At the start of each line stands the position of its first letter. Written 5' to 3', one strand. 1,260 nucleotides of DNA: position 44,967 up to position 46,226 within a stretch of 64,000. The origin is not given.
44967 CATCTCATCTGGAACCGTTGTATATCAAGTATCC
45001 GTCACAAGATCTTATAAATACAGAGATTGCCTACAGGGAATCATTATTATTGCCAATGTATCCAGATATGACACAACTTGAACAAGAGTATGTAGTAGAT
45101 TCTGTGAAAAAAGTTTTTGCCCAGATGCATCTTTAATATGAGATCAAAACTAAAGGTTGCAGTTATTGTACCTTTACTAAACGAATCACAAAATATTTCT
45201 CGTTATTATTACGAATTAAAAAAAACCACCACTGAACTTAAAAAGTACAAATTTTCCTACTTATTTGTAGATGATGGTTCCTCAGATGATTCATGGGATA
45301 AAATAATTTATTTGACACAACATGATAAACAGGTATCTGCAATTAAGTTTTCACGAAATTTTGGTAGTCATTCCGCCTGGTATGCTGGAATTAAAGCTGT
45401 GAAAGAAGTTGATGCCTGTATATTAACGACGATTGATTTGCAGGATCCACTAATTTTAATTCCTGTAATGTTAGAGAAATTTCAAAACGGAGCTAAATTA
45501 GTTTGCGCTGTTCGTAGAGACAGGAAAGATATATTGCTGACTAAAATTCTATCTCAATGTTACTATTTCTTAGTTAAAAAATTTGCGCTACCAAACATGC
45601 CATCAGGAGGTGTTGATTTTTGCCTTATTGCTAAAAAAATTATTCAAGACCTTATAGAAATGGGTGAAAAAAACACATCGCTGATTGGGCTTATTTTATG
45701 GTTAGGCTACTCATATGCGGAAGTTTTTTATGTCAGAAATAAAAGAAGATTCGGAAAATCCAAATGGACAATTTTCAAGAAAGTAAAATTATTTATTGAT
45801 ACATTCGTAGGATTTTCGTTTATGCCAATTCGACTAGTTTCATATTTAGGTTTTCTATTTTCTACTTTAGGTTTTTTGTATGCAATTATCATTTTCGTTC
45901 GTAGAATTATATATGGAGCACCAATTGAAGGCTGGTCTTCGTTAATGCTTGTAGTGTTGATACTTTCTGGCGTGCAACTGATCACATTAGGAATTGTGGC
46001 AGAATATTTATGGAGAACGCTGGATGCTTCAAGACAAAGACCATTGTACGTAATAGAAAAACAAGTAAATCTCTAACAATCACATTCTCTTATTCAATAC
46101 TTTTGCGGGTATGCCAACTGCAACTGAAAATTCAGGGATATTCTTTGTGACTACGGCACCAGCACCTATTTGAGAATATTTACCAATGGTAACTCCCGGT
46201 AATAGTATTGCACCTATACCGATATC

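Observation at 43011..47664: Arn-like module for a lipid-linked amino sugar: SDR, aminotransferase, membrane-anchored GT2, plus WbpB/WbpD-like oxidoreductase and acetyltransferase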

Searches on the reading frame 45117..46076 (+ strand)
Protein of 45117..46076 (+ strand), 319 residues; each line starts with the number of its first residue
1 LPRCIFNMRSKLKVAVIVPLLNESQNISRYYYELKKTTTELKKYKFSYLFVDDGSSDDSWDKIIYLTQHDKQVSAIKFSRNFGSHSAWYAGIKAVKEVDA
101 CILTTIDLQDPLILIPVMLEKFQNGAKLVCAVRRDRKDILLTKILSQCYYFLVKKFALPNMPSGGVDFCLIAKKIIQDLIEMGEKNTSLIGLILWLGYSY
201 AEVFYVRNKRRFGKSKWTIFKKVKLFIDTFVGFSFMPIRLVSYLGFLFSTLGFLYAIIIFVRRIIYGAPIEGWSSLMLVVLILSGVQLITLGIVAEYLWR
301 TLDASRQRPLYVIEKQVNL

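Call 4: search_protein_families(library=pfam, proteins=[window:45117-46076:+], max_evalue=0.001)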
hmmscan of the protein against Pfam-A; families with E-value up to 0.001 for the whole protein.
window:45117-46076:+ (319 aa): 1 family
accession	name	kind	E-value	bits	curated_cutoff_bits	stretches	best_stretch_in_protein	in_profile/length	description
PF00535.33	Glycos_transf_2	-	5.9e-15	56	23.3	1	16-178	2-166/168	Glycosyl transferase family 2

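Call 5: search_protein_families(library=ncbifam, proteins=[window:45117-46076:+], max_evalue=0.00001)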
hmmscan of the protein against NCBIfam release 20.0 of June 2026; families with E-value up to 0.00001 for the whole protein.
window:45117-46076:+ (319 aa): 3 families
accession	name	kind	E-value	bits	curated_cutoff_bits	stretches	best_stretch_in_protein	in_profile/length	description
NF047588.1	GlcsyltransPgfSStrep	equivalog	1.2e-54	185.7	500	1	12-315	1-304/308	glycosyltransferase PgfS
NF007986.1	PRK10714.1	equivalog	1e-42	146.3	529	1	12-317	6-312/316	undecaprenyl-phosphate 4-deoxy-4-formamido-L-arabinose transferase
TIGR03937.1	PgaC_IcaA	equivalog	8e-08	31.6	422.3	1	9-104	42-134/407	poly-beta-1,6-N-acetyl-D-glucosamine synthase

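Call 11: search_solved_structures(query=window:45117-46076:+, max_evalue=0.001, show_alignments=2)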
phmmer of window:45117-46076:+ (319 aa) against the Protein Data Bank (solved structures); distinct sequences matched with E-value up to 0.001: 7.
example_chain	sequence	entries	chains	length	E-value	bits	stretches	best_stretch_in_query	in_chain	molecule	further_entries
5ekp_C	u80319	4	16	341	8.7e-52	179.4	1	6-314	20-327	Uncharacterized glycosyltransferase sll0501 | Glycosyltransferase sll0501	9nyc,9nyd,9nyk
9nye_A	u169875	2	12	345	9e-52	179.4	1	6-314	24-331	Glycosyltransferase sll0501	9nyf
5eke_A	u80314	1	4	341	9.7e-52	179.2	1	6-314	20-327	Uncharacterized glycosyltransferase sll0501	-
9bhc_C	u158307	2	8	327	9.4e-34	120.2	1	11-315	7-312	Undecaprenyl-phosphate 4-deoxy-4-formamido-L-arabinose transferase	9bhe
8vxh_A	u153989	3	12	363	1e-33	120.1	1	7-315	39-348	Undecaprenyl-phosphate 4-deoxy-4-formamido-L-arabinose transferase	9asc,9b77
9hwj_A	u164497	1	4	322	1.8e-33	119.2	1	6-315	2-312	Undecaprenyl-phosphate 4-deoxy-4-formamido-L-arabinose transferase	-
5mlz_A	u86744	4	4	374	3e-09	39.7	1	11-135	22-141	Dolichol monophosphate mannose synthase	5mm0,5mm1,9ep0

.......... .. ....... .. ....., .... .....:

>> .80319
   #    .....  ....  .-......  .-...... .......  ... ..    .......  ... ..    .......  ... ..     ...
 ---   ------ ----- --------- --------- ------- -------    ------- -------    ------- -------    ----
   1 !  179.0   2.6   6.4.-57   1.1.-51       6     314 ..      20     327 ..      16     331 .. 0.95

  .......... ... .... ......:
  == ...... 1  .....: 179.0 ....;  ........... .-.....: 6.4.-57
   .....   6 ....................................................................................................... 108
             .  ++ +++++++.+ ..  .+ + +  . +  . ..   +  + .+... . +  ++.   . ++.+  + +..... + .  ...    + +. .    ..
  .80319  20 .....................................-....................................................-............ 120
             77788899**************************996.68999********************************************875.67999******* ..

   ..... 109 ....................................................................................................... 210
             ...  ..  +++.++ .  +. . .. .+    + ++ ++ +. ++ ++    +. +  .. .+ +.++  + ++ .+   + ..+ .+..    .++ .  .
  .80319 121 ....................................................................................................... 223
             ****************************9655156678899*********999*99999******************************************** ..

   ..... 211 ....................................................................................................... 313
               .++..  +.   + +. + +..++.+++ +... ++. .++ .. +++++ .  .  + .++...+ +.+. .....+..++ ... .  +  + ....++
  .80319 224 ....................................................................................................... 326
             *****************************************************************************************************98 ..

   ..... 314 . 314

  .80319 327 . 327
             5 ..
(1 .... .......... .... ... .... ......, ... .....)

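Call 17: find_homologous_proteins(query=window:45117-46076:+, max_evalue=1e-10)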
Query window:45117-46076:+ (319 aa): 6121 proteins with E <= 1e-10 among 8000 candidates; the best 120 are listed.
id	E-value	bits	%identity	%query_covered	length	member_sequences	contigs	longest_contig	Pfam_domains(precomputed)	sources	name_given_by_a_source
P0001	1.0e-201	687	100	98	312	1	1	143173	PF00535.33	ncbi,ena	-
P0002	2.8e-112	393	55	97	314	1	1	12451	PF00535.33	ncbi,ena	-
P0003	1.9e-110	387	56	96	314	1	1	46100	PF00535.33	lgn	-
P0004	1.2e-108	381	54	97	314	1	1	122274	PF00535.33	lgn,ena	-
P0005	1.5e-105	371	53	97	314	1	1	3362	PF00535.33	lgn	-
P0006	2.9e-105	370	56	95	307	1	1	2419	PF00535.33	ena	-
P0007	4.3e-103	363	53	97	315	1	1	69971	PF00535.33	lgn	-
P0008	5.4e-101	356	54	97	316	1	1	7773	PF00535.33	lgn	-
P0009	5.5e-99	349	51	97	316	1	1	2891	PF00535.33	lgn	-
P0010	4.8e-98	346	53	97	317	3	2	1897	PF00535.33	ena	-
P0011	7.5e-98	346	50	98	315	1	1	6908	PF00535.33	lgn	-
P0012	4.7e-97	343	51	98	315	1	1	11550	PF00535.33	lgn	-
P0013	7.9e-96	339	51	98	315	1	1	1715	PF00535.33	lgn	-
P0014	9.6e-96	339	51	97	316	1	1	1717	PF00535.33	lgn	-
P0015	3.2e-95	337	53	96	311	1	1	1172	PF00535.33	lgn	-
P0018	2.5e-93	331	47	98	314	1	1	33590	PF00535.33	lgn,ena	-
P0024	5.4e-92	326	48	98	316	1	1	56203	PF00535.33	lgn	-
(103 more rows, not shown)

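Call 18: find_encoding_contigs(protein=P0001, flank=10000, max_places=3)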
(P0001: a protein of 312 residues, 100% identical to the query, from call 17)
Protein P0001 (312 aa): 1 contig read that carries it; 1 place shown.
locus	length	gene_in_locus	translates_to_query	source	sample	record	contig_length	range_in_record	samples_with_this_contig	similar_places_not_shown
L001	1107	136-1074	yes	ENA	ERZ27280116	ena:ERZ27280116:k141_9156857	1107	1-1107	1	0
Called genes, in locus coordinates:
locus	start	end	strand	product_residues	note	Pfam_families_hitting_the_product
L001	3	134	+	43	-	?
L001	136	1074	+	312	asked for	PF00535:Glycos_transf_2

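Call 19: find_encoding_contigs(protein=P0004, flank=10000, max_places=3)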
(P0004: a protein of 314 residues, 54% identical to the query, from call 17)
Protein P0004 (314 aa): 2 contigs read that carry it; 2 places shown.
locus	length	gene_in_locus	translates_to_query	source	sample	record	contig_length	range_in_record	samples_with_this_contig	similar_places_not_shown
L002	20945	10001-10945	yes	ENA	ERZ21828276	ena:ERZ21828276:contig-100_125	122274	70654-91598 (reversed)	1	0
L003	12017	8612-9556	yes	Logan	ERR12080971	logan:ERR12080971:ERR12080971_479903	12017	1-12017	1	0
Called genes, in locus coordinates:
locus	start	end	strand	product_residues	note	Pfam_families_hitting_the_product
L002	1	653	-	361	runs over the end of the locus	PF13524:Glyco_trans_1_2 (weak), PF00534:Glycos_transf_1 (weak)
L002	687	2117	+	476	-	PF20604:DUF6798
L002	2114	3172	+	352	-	PF00534:Glycos_transf_1, PF13692:Glyco_trans_1_4, PF13524:Glyco_trans_1_2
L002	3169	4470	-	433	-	PF01041:DegT_DnrJ_EryC1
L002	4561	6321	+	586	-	-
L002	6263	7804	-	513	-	-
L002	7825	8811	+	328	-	PF01073:3Beta_HSD, PF01370:Epimerase, PF02719:Polysacc_synt_2, PF04321:RmlD_sub_bind, PF05368:NmrA, PF13460:NAD_binding_10, PF16363:GDP_Man_Dehyd, PF07993:NAD_binding_4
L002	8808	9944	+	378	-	PF00155:Aminotran_1_2, PF00266:Aminotran_5 (faint), PF01041:DegT_DnrJ_EryC1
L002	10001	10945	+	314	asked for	PF00535:Glycos_transf_2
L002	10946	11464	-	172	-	PF00132:Hexapep (faint), PF14602:Hexapep_2 (faint)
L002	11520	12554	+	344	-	PF01408:GFO_IDH_MocA, PF02894:GFO_IDH_MocA_C, PF22725:GFO_IDH_MocA_C3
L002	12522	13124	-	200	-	PF00535:Glycos_transf_2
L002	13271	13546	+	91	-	-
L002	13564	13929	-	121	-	-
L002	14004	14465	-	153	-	PF01041:DegT_DnrJ_EryC1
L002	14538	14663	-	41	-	-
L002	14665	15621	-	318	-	PF01073:3Beta_HSD, PF01370:Epimerase, PF02719:Polysacc_synt_2, PF04321:RmlD_sub_bind, PF07993:NAD_binding_4, PF13460:NAD_binding_10 (weak), PF16363:GDP_Man_Dehyd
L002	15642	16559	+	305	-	-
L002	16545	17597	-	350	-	PF01073:3Beta_HSD, PF01370:Epimerase, PF02719:Polysacc_synt_2 (faint), PF04321:RmlD_sub_bind, PF05368:NmrA (weak), PF07993:NAD_binding_4 (weak), PF16363:GDP_Man_Dehyd, PF13460:NAD_binding_10 (weak)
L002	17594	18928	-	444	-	PF03446:NAD_binding_2 (faint), PF03721:UDPG_MGDP_dh_N, PF00984:UDPG_MGDP_dh, PF03720:UDPG_MGDP_dh_C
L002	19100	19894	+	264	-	PF02540:NAD_synthase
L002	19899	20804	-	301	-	PF13489:Methyltransf_23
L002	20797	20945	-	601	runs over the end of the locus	PF00535:Glycos_transf_2, PF13641:Glyco_tranf_2_3 (weak)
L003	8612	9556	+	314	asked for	PF00535:Glycos_transf_2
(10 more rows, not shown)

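Call 20: find_encoding_contigs(protein=P0003, flank=10000, max_places=3)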
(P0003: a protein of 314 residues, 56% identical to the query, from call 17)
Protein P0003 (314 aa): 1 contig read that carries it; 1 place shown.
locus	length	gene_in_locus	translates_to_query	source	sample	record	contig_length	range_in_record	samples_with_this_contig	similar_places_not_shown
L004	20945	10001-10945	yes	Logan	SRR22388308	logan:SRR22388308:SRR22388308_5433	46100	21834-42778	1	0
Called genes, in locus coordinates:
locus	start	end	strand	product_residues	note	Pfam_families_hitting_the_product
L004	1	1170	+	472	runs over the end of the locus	PF20604:DUF6798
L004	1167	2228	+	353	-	PF00534:Glycos_transf_1, PF13692:Glyco_trans_1_4, PF13524:Glyco_trans_1_2 (weak)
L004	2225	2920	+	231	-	PF13489:Methyltransf_23, PF05175:MTS (weak), PF05401:NodS (weak), PF08003:Methyltransf_9 (weak), PF13847:Methyltransf_31, PF08241:Methyltransf_11, PF08242:Methyltransf_12, PF13649:Methyltransf_25, +2 more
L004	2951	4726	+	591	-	-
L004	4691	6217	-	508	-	-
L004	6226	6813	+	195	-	PF00132:Hexapep (weak), PF24894:Hexapep_GlmU (faint), PF25084:LbH_EIF2B, PF14602:Hexapep_2 (faint), PF25087:GMPPB_C (weak), PF00132:Hexapep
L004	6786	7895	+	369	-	PF01041:DegT_DnrJ_EryC1, PF00155:Aminotran_1_2, PF00266:Aminotran_5 (weak)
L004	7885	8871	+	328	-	PF01073:3Beta_HSD, PF01370:Epimerase, PF02719:Polysacc_synt_2, PF04321:RmlD_sub_bind, PF05368:NmrA, PF13460:NAD_binding_10, PF16363:GDP_Man_Dehyd, PF07993:NAD_binding_4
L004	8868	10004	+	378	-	PF01041:DegT_DnrJ_EryC1, PF00155:Aminotran_1_2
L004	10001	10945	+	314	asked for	PF00535:Glycos_transf_2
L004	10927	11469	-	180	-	PF25087:GMPPB_C (faint), PF00132:Hexapep (weak), PF14602:Hexapep_2 (weak)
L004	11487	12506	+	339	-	PF01408:GFO_IDH_MocA, PF02894:GFO_IDH_MocA_C, PF22725:GFO_IDH_MocA_C3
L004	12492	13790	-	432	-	PF08445:FR47 (faint), PF00535:Glycos_transf_2, PF13641:Glyco_tranf_2_3 (weak)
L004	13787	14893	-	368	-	PF00266:Aminotran_5 (weak), PF01041:DegT_DnrJ_EryC1, PF00155:Aminotran_1_2, PF01053:Cys_Met_Meta_PP (weak), PF01212:Beta_elim_lyase (weak)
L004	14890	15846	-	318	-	PF01073:3Beta_HSD, PF01370:Epimerase, PF02719:Polysacc_synt_2, PF04321:RmlD_sub_bind, PF07993:NAD_binding_4, PF13460:NAD_binding_10, PF16363:GDP_Man_Dehyd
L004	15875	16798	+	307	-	-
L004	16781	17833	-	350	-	PF00106:adh_short (weak), PF01073:3Beta_HSD, PF01370:Epimerase, PF04321:RmlD_sub_bind, PF05368:NmrA (weak), PF07993:NAD_binding_4 (weak), PF16363:GDP_Man_Dehyd, PF13460:NAD_binding_10 (weak), +1 more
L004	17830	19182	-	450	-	PF02737:3HCDH_N (faint), PF02826:2-Hacid_dh_C (faint), PF03446:NAD_binding_2 (weak), PF03721:UDPG_MGDP_dh_N, PF00984:UDPG_MGDP_dh, PF03720:UDPG_MGDP_dh_C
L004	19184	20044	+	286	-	PF02540:NAD_synthase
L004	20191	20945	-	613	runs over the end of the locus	PF00535:Glycos_transf_2, PF10111:Glyco_tranf_2_2 (weak), PF13641:Glyco_tranf_2_3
